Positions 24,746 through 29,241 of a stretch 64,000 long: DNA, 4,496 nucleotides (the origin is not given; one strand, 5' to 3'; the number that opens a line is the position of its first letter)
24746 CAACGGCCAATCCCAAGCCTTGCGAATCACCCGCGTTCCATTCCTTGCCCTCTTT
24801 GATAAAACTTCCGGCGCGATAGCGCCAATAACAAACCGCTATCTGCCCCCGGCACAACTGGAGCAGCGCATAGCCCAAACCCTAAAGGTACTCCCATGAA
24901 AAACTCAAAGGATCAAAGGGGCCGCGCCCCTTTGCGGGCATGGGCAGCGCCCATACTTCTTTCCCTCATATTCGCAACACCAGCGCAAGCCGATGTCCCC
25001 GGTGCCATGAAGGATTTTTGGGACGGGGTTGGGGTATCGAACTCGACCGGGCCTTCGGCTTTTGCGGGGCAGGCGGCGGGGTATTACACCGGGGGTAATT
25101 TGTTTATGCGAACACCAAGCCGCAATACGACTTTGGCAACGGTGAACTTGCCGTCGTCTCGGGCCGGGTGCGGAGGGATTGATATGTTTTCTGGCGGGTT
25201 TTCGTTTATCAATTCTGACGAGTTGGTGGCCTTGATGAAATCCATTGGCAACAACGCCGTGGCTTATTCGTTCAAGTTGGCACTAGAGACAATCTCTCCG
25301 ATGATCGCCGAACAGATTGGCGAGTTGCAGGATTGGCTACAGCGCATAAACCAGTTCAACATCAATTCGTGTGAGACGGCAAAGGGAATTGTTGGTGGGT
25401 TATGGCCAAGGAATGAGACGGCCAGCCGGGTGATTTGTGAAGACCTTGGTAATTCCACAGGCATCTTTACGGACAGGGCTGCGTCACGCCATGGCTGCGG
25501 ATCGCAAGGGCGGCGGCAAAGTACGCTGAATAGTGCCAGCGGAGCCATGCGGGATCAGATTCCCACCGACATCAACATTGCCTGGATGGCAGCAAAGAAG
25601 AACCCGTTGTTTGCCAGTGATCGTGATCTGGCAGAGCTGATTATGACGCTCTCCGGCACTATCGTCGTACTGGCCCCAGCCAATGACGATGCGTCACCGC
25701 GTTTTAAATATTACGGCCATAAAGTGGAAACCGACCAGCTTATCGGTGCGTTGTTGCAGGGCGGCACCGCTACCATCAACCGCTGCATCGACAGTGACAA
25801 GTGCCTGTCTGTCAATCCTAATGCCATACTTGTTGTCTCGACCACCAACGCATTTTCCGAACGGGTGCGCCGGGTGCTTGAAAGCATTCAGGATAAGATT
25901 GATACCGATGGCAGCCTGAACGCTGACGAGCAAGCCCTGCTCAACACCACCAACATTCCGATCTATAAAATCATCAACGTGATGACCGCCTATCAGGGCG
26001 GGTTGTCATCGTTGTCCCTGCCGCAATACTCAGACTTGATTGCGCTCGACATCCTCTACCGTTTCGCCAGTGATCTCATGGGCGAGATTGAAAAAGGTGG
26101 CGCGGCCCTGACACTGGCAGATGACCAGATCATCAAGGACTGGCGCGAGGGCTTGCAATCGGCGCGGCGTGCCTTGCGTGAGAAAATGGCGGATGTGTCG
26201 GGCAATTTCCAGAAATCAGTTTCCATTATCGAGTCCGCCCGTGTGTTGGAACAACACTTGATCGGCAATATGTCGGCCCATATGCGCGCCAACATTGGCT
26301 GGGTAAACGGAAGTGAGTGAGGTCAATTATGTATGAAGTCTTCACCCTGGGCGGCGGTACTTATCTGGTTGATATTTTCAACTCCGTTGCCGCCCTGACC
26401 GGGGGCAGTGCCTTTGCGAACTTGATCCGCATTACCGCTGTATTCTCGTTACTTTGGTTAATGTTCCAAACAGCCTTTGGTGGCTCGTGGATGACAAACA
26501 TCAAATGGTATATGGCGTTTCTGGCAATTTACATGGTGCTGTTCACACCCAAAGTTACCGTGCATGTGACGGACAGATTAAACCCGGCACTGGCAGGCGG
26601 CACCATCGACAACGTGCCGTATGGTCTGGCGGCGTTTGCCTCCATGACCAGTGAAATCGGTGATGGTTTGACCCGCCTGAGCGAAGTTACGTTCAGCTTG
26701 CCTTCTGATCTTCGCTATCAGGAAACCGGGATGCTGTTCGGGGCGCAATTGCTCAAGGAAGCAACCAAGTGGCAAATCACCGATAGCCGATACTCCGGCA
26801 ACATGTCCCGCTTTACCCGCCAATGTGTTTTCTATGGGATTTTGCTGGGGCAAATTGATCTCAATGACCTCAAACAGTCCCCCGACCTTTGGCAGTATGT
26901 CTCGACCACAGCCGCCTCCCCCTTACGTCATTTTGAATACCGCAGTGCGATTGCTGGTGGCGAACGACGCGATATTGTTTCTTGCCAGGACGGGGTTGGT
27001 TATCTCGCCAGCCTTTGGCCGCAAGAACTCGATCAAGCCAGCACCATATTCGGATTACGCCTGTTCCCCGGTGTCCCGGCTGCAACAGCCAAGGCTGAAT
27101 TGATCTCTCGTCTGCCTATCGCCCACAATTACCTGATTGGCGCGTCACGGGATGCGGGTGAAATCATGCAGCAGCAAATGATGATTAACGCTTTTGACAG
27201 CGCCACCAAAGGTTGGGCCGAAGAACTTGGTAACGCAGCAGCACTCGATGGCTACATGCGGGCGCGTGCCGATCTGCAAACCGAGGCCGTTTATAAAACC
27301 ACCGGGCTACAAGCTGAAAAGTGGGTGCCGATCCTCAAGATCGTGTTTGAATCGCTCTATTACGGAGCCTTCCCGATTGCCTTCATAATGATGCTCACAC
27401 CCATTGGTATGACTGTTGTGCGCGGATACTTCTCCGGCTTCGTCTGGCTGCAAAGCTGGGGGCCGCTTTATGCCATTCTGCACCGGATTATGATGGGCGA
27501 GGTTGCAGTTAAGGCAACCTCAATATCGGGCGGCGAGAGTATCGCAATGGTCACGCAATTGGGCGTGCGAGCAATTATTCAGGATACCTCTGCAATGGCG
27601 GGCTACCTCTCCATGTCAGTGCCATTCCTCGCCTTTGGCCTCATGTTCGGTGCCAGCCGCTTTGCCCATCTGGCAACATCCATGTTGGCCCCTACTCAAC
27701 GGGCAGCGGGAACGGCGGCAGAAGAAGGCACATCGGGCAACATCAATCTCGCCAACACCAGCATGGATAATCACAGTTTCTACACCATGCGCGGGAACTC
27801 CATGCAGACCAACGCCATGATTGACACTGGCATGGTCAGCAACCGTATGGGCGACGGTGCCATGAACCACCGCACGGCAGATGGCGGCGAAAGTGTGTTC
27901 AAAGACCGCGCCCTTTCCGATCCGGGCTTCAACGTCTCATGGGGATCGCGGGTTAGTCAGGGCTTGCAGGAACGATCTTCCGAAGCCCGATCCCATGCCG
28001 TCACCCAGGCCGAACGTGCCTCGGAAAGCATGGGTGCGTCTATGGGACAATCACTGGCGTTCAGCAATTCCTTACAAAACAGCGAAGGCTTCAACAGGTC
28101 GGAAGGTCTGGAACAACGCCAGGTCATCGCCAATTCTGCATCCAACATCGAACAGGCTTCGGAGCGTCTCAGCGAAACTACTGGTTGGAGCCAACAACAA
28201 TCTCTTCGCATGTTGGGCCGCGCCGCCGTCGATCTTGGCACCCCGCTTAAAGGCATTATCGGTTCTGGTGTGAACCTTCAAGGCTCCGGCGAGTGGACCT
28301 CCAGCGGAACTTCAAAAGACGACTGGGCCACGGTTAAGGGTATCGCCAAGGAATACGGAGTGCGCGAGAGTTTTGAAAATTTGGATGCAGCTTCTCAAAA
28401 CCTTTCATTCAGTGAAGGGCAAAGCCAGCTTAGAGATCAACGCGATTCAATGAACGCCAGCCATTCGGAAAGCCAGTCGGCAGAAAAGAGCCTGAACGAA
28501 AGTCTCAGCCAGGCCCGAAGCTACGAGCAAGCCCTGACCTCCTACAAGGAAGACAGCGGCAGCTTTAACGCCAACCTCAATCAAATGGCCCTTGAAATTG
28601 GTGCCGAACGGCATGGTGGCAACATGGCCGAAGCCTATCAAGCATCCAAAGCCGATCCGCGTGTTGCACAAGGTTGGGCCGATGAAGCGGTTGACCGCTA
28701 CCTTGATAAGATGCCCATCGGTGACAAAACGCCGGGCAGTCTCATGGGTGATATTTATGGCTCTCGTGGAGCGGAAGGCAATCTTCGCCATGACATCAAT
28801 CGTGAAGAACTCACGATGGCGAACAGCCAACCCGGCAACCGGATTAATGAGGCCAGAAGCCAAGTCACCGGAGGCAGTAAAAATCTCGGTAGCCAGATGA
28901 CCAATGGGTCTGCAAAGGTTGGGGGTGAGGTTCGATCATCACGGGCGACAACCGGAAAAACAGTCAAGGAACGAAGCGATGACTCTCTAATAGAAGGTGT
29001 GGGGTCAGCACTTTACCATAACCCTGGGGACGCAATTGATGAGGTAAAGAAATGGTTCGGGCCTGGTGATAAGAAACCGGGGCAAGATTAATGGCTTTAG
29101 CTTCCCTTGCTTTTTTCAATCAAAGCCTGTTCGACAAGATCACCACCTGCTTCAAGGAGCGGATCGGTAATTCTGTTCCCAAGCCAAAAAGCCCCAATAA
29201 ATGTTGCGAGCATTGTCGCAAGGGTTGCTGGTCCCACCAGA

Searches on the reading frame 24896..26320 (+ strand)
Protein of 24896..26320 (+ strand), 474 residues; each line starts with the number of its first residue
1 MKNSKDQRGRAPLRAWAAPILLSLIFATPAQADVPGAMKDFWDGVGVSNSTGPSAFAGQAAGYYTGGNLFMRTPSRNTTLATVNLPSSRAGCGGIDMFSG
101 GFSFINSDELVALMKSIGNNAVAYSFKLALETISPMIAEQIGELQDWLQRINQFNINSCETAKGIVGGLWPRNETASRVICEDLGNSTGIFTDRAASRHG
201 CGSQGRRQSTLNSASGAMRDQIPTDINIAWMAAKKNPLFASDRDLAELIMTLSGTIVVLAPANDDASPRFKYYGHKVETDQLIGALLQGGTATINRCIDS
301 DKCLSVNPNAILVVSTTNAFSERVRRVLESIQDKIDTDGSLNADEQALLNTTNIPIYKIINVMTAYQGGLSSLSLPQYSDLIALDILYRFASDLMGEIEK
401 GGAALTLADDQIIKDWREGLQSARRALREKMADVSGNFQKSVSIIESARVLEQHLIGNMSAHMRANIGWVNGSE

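Call 19: search_protein_families(library=pfam, proteins=[window:24896-26320:+])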
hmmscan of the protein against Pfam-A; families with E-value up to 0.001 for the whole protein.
window:24896-26320:+ (474 aa): 1 family
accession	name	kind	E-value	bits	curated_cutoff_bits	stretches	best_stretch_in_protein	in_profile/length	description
PF06122.16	TraH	-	6.1e-114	381.5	25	1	38-392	1-357/358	Conjugative relaxosome accessory transposon protein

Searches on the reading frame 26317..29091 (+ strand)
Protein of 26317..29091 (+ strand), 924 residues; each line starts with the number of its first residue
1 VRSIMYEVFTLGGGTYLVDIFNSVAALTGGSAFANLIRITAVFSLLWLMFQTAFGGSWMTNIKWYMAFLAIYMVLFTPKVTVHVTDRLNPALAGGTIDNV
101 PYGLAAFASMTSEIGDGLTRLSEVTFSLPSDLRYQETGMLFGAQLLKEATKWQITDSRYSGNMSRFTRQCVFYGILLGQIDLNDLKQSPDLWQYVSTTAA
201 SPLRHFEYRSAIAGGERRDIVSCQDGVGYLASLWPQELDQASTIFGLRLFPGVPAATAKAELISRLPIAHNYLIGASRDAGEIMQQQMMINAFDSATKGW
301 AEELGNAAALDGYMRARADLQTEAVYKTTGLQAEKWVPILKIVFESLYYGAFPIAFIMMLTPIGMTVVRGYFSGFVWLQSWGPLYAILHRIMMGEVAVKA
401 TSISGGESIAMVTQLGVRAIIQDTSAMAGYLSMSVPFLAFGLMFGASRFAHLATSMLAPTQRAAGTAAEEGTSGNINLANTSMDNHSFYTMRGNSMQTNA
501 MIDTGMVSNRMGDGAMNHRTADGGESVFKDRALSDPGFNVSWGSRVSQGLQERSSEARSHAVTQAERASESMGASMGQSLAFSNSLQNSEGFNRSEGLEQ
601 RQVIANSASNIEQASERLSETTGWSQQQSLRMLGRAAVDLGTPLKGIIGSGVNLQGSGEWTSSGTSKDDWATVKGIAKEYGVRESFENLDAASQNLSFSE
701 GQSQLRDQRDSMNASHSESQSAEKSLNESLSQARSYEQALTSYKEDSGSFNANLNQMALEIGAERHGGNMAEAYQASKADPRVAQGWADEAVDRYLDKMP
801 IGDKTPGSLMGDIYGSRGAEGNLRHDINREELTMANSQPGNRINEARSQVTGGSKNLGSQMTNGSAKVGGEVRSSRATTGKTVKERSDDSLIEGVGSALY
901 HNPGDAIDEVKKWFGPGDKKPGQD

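Call 19: search_protein_families(library=pfam, proteins=[window:26317-29091:+])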
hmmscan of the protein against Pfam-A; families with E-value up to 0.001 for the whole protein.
window:26317-29091:+ (924 aa): 1 family
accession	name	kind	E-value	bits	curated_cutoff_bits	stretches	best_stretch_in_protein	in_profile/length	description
PF07916.16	TraG_N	-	4.4e-105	352.8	36.1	1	7-464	1-461/462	TraG-like protein, N-terminal region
